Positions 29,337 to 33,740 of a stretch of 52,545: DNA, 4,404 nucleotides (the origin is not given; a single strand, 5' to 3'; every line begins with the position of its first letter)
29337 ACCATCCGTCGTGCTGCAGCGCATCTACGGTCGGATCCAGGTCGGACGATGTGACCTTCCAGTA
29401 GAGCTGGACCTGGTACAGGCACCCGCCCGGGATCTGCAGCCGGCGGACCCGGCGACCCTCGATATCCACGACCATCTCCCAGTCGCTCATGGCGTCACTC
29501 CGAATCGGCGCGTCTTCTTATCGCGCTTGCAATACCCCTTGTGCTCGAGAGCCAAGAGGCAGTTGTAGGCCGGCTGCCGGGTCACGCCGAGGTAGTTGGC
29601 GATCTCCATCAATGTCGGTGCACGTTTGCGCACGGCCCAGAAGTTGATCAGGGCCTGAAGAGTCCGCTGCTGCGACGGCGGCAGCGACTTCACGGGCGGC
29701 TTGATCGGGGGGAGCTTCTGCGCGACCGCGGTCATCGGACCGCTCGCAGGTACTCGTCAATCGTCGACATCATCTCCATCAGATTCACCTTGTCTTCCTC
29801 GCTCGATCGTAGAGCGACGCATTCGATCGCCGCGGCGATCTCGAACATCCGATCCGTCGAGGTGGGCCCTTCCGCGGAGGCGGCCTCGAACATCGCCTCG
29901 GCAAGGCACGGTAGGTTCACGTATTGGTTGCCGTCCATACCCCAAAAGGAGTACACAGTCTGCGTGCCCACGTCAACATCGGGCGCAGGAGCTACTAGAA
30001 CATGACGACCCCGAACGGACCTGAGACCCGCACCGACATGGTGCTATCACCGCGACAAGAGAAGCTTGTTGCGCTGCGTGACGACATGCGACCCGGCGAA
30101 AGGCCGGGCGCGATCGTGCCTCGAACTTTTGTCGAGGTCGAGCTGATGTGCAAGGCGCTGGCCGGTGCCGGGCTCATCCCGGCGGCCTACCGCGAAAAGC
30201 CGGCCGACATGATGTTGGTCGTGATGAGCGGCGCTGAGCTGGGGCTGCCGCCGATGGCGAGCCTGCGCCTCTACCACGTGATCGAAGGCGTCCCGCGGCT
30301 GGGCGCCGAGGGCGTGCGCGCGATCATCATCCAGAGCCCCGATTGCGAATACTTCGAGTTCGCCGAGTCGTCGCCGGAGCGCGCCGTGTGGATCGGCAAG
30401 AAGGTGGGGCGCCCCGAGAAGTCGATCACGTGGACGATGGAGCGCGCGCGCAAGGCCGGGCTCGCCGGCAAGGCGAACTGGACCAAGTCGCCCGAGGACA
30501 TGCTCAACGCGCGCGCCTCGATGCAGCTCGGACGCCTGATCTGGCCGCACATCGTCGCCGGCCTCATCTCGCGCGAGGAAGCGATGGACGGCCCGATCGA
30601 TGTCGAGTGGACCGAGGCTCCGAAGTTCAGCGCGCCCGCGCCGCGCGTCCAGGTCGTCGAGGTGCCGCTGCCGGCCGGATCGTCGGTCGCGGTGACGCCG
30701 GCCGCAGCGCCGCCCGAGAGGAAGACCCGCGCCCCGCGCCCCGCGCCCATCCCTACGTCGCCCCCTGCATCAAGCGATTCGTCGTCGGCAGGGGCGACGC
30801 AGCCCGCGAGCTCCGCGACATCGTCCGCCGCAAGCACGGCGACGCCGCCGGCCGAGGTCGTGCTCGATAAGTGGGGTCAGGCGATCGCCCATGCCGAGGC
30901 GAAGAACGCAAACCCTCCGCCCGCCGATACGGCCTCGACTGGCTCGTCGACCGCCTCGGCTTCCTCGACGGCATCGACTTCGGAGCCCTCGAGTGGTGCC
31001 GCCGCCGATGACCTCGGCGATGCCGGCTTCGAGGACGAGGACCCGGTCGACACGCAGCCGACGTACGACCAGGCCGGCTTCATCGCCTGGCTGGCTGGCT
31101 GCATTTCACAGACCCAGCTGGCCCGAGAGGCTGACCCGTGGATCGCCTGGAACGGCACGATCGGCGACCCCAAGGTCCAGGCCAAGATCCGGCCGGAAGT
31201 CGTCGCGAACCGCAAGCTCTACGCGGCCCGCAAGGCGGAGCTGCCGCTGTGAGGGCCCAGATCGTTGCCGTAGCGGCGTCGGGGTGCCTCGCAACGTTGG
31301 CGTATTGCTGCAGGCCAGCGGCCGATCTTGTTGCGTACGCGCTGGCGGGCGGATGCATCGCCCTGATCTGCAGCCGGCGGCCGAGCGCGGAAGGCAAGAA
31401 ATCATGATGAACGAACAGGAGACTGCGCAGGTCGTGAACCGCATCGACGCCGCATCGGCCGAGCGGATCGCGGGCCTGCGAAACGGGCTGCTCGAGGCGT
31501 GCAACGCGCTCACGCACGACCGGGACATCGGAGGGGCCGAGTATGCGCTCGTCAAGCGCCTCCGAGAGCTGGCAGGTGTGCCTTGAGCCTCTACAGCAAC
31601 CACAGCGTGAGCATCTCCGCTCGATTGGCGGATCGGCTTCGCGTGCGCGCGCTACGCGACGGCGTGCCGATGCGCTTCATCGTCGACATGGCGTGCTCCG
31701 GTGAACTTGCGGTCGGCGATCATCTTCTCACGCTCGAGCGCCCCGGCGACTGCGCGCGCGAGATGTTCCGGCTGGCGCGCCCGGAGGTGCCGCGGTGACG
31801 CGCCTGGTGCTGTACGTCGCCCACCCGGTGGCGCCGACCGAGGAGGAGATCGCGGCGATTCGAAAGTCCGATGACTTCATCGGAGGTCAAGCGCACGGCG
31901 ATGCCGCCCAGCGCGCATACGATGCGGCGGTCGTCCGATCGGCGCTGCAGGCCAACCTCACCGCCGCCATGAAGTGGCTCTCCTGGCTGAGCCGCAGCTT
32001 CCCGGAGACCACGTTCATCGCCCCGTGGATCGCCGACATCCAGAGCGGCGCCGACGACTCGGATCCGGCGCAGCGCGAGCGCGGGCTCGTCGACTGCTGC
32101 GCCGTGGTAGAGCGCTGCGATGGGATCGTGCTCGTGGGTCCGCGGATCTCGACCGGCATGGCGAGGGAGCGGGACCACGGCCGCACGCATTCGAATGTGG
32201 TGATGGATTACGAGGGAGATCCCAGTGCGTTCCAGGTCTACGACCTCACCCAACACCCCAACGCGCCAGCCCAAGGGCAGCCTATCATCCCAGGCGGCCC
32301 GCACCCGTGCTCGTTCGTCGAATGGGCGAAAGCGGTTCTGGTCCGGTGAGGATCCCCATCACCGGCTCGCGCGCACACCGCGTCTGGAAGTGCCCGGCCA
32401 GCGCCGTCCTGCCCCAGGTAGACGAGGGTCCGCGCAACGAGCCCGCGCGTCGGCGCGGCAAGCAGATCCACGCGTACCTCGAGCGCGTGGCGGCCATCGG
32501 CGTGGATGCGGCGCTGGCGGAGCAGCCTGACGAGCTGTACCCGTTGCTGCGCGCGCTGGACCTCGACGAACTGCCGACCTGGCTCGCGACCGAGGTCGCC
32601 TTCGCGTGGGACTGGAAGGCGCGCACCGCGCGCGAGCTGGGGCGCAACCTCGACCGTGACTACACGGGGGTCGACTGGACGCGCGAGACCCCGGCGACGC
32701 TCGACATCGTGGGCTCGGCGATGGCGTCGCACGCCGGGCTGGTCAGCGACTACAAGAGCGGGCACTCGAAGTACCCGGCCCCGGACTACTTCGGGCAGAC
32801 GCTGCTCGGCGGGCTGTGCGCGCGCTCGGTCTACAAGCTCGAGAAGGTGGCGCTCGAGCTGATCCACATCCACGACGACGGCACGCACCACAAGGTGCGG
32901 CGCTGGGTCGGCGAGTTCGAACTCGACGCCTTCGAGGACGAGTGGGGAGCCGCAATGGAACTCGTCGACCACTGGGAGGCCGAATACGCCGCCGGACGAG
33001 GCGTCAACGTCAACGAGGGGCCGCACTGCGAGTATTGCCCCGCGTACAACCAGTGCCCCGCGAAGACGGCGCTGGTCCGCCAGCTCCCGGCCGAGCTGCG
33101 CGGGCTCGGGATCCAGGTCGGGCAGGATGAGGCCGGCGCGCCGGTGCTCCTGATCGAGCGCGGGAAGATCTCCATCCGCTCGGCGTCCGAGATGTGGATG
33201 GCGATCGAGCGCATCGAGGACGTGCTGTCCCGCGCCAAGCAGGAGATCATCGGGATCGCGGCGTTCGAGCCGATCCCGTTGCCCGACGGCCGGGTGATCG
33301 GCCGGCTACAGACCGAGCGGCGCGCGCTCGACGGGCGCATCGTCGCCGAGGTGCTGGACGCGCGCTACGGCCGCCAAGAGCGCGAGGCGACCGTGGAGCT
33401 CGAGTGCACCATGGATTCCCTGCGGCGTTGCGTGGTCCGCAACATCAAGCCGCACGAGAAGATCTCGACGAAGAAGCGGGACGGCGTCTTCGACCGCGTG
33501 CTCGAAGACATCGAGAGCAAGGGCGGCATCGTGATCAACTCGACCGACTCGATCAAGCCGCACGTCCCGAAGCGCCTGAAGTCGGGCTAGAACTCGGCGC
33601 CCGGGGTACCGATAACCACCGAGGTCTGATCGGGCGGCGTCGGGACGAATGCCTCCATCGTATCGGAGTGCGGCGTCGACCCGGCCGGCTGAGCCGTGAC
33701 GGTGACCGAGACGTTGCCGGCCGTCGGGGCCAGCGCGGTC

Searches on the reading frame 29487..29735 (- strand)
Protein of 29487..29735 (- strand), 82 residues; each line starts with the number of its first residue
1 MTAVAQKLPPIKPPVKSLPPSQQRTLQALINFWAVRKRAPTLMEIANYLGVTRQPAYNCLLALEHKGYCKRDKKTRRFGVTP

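Call 61: search_protein_families(library=pfam, proteins=[window:29487-29735:-], max_evalue=5)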
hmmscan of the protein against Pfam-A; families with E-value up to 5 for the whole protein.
window:29487-29735:- (82 aa): 7 families
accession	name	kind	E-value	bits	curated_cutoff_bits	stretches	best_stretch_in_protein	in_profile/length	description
PF01726.22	LexA_DNA_bind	-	5.2e-06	26.6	23.7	1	16-77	2-64/65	LexA DNA binding domain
PF09339.16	HTH_IclR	-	0.00049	20.2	22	1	37-72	16-51/52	IclR helix-turn-helix domain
PF01978.25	TrmB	-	0.0012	19.1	25.6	1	39-76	22-59/68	Sugar-specific transcriptional regulator TrmB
PF13545.12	HTH_Crp_2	-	0.0094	16.3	27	1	42-72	25-56/70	Crp-like helix-turn-helix domain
PF01047.28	MarR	-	0.073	13.4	24.6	1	39-75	17-53/59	MarR family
PF13463.12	HTH_27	-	0.083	13.6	22.2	1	26-82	4-66/68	Winged helix DNA-binding domain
PF00392.27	GntR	-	0.097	12.8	27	1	40-72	25-57/64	Bacterial regulatory proteins, gntR family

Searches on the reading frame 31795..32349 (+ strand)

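Call 26: search_protein_families(library=pfam, proteins=[window:31795-32349:+], max_evalue=0.001)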
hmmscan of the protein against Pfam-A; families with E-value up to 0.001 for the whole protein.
window:31795-32349:+ (184 aa): 1 family
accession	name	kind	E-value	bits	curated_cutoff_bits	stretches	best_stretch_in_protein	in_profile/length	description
PF24963.1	DUF7768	-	1.3e-06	29.1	26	1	75-132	35-91/98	Domain of unknown function (DUF7768)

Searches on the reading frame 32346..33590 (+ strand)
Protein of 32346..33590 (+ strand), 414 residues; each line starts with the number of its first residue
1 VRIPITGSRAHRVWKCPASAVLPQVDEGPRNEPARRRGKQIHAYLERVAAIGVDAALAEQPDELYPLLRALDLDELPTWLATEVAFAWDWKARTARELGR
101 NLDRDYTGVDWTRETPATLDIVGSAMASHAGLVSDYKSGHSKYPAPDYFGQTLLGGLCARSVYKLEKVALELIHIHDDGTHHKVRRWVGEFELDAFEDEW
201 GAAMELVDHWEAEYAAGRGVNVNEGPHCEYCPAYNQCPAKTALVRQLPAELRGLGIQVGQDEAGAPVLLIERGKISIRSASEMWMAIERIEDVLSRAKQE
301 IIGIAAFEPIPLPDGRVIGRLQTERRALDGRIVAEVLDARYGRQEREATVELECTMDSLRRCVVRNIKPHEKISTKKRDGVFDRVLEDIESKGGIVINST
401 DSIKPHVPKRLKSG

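Call 26: search_protein_families(library=pfam, proteins=[window:32346-33590:+], max_evalue=0.001)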
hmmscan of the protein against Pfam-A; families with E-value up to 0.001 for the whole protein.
window:32346-33590:+ (414 aa): 1 family
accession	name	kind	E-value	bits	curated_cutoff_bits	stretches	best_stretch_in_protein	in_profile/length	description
PF12705.13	PDDEXK_1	-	3.6e-07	30.8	22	1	8-238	5-247/247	PD-(D/E)XK nuclease superfamily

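Call 41: find_homologous_proteins(query=window:32346-33590:+, max_evalue=1e-10)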
Query window:32346-33590:+ (414 aa): 191 proteins with E <= 1e-10 among 8000 candidates; the best 120 are listed.
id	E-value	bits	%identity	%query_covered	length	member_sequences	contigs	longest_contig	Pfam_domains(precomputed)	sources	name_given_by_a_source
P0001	5.4e-280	946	100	100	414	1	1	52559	PF12705.14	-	-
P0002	1.4e-279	945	100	100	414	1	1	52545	PF12705.14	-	-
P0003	1.1e-273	926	98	100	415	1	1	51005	PF12705.14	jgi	jgi:hypothetical protein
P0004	1.3e-271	919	97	100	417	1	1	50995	PF12705.14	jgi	jgi:hypothetical protein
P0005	2.0e-251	852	87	100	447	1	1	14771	PF12705.14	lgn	-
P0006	1.3e-250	850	86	100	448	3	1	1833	PF12705.14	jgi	jgi:hypothetical protein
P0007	1.9e-191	655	67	100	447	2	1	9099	PF12705.14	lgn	-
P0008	3.1e-178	611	63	100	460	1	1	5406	PF12705.14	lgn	-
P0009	5.1e-160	551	61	100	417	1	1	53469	PF12705.14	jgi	-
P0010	3.1e-153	529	60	100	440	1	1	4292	PF12705.14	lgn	-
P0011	3.7e-151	522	60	99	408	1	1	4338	PF12705.14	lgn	-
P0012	2.1e-150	520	60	100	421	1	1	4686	PF12705.14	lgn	-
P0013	2.6e-148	513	58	100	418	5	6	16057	PF12705.14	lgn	-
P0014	2.0e-147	510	57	99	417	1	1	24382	PF12705.14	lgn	-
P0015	4.0e-147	509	57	99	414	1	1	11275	-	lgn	-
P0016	8.1e-147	508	58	98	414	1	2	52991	PF12705.14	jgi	jgi:hypothetical protein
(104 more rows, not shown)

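Call 42: find_encoding_contigs(protein=P0003, flank=10000, max_places=2)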
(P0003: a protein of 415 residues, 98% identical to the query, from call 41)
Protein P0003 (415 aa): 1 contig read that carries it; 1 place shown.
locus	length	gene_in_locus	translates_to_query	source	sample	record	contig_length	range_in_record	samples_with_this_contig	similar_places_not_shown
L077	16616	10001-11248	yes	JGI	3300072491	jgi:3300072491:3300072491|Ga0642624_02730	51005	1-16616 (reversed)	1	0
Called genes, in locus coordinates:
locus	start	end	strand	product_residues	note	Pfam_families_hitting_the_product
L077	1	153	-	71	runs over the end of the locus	-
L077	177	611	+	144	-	PF00072:Response_reg (weak)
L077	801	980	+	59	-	-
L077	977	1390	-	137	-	-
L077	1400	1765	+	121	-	-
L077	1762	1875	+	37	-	-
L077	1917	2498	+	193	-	-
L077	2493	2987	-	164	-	PF12694:cpYpsA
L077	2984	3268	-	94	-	-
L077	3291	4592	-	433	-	PF03796:DnaB_C, PF13481:AAA_25 (weak)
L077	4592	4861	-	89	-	PF01844:HNH, PF14279:HNH_5 (weak)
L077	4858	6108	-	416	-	-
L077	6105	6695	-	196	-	PF13384:HTH_23 (faint)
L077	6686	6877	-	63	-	-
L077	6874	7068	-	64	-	-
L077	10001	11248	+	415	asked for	PF12705:PDDEXK_1 (weak)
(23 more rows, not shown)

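Call 43: find_encoding_contigs(protein=P0004, flank=10000, max_places=2)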
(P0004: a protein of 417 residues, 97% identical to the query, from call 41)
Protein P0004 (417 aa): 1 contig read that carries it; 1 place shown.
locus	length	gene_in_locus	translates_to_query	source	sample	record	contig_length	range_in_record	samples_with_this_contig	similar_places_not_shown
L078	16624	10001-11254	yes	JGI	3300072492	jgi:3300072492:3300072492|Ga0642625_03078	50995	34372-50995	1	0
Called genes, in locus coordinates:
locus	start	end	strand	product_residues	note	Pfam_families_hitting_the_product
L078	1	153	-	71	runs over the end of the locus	-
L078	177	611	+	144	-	PF00072:Response_reg (weak)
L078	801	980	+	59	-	-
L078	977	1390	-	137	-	-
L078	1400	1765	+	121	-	-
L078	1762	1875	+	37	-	-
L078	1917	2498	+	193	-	-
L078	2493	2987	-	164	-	PF12694:cpYpsA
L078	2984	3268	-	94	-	-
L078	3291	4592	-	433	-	PF03796:DnaB_C, PF13481:AAA_25 (weak)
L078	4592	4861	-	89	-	PF01844:HNH, PF14279:HNH_5 (weak)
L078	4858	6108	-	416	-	-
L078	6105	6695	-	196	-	PF13384:HTH_23 (faint)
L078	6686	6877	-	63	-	-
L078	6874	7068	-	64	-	-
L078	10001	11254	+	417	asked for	PF12705:PDDEXK_1 (weak)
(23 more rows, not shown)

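Call 44: find_encoding_contigs(protein=P0005, flank=10000, max_places=2)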
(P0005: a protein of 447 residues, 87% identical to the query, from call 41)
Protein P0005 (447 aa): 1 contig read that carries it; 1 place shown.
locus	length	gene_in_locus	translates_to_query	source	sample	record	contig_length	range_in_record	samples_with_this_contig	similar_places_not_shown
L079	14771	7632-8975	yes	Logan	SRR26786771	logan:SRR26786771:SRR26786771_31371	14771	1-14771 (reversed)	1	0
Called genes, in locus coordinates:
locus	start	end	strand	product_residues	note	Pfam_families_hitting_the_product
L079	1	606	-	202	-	?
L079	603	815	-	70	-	PF11753:DUF3310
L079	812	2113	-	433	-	PF03796:DnaB_C, PF13481:AAA_25 (weak)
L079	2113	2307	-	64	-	-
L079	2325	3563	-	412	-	-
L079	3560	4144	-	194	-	PF13384:HTH_23 (faint), PF13518:HTH_28 (faint), PF13542:HTH_Tnp_ISL3 (faint)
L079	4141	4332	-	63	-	-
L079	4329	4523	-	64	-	-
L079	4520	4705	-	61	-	-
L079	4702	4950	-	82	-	PF01726:LexA_DNA_bind (weak)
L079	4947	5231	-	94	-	-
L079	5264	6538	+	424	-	-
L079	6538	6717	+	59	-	-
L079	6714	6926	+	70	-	-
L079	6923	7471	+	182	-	PF24963:DUF7768 (weak)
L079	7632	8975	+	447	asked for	PF12705:PDDEXK_1 (weak)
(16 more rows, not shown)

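Call 46: find_encoding_contigs(protein=P0009, flank=10000, max_places=1)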
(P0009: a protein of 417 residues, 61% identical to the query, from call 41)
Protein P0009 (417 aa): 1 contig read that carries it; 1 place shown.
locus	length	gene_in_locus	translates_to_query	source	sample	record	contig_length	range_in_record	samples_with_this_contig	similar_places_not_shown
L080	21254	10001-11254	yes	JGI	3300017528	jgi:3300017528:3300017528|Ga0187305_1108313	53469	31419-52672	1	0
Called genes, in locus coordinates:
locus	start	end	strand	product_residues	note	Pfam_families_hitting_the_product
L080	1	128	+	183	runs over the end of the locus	-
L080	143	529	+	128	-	-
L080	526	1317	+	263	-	-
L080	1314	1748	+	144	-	-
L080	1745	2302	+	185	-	-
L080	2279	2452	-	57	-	-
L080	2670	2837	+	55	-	-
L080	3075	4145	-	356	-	PF00589:Phage_integrase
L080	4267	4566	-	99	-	-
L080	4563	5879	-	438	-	PF03796:DnaB_C, PF13481:AAA_25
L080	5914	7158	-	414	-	-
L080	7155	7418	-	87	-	-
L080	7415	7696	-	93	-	PF22811:Zn_ribbon_NrdR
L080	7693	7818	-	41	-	-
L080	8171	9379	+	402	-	-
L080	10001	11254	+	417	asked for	PF12705:PDDEXK_1 (weak)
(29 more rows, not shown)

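Call 47: find_encoding_contigs(protein=P0016, flank=10000, max_places=1)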
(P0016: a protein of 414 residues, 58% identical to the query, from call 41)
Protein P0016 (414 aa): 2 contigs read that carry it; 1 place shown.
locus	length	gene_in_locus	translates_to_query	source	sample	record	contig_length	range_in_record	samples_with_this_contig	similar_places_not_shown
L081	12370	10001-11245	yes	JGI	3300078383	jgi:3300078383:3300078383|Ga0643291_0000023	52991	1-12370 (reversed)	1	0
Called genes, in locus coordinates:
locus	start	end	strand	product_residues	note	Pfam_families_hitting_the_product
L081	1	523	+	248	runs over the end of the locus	PF01183:Glyco_hydro_25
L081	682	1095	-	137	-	-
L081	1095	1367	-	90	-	-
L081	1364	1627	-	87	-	-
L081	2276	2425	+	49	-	-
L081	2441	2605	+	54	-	-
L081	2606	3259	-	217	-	-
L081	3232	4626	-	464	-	-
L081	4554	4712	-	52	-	-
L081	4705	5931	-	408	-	-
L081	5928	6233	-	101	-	-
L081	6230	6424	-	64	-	-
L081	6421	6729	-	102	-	-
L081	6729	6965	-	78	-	-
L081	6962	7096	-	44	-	-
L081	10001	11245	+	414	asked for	PF12705:PDDEXK_1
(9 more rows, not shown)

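Call 48: find_encoding_contigs(protein=P0007, flank=10000, max_places=1)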
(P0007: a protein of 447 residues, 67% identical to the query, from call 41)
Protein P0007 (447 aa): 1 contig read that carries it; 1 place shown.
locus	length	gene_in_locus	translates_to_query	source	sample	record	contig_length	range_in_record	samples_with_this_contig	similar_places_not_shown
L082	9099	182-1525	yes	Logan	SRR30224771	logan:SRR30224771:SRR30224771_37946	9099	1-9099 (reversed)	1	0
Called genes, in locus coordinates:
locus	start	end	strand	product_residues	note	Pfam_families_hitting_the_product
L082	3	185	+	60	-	?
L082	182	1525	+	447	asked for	PF12705:PDDEXK_1 (weak)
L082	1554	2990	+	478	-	-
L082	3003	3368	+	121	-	-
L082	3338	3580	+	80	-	-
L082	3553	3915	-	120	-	-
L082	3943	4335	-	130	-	-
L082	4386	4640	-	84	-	-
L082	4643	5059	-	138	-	-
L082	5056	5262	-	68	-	-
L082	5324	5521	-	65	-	-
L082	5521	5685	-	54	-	-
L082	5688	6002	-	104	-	-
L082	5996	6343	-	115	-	-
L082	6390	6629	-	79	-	-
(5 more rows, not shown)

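Call 53: find_related_loci(query=A1, collection=genome_contigs, flank=10000)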
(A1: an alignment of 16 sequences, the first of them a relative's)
Query A1 (414 aa) in genome_contigs; peptide patterns used: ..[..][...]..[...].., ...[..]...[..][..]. (x = any residue, [..] = any of these).
13 stretches matched a pattern; 2 encode a relative of the query (tblastn E <= 1e-3); 2 distinct loci.
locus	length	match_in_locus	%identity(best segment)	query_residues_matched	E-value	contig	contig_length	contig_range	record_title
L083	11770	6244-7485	49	6-410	4e-117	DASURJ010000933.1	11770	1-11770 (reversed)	MAG TPA_asm: Gemmatimonadaceae bacterium isolate SMAG_U1704 k141_286522, whole genome shotgun sequence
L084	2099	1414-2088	52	5-207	1e-67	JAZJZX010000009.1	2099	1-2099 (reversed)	MAG: Chloroflexota bacterium isolate ADI_H2L1_1_122_18_3-bin042_1 ADIH2L11_B042_1_000000000009, whole genome shotgun seq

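Call 54: find_related_loci(query=A1, collection=viral_contigs, flank=10000)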
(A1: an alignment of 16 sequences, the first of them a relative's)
Query A1 (414 aa) in viral_contigs; peptide patterns used: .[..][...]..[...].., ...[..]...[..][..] (x = any residue, [..] = any of these).
35 stretches matched a pattern; 7 encode a relative of the query (tblastn E <= 1e-3); 7 distinct loci.
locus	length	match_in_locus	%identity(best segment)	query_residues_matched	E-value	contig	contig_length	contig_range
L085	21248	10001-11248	61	1-413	3e-156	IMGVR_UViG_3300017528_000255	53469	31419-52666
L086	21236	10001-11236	58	1-412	2e-151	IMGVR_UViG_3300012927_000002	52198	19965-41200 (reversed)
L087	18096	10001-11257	53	1-410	7e-130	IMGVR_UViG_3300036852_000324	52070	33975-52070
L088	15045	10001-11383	49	1-414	1e-125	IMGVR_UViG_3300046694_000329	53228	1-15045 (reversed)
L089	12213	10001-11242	46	5-414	2e-114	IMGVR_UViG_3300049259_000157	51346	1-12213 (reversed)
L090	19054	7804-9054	46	3-412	3e-100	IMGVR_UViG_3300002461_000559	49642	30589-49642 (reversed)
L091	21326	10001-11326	52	5-410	3e-126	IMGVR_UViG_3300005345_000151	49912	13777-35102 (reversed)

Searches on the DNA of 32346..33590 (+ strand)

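Call 91: search_rna_families(sources=[L077, L079, L082, L080], threshold=evalue, max_evalue=0.1)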
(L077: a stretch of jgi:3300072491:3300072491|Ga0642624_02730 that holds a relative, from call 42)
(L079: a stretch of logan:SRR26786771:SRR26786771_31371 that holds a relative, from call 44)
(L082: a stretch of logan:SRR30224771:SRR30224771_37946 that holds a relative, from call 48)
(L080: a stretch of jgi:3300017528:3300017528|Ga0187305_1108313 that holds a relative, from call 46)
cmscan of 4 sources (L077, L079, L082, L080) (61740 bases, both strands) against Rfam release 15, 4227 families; matches with E-value up to 0.1: 3.
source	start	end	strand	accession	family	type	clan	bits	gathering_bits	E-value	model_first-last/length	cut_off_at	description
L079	10937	11008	-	RF00005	tRNA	Gene; tRNA;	CL00001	64.4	29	1e-11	1-71/71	no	tRNA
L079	10936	11008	+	RF04354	Plastid-ycf2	Cis-reg;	-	47.7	65.7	4.9e-07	1-75/75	no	Plastid-ycf2 5UTR RNA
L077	13001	13041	+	RF04354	Plastid-ycf2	Cis-reg;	-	29.4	65.7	0.049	1-75/75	no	Plastid-ycf2 5UTR RNA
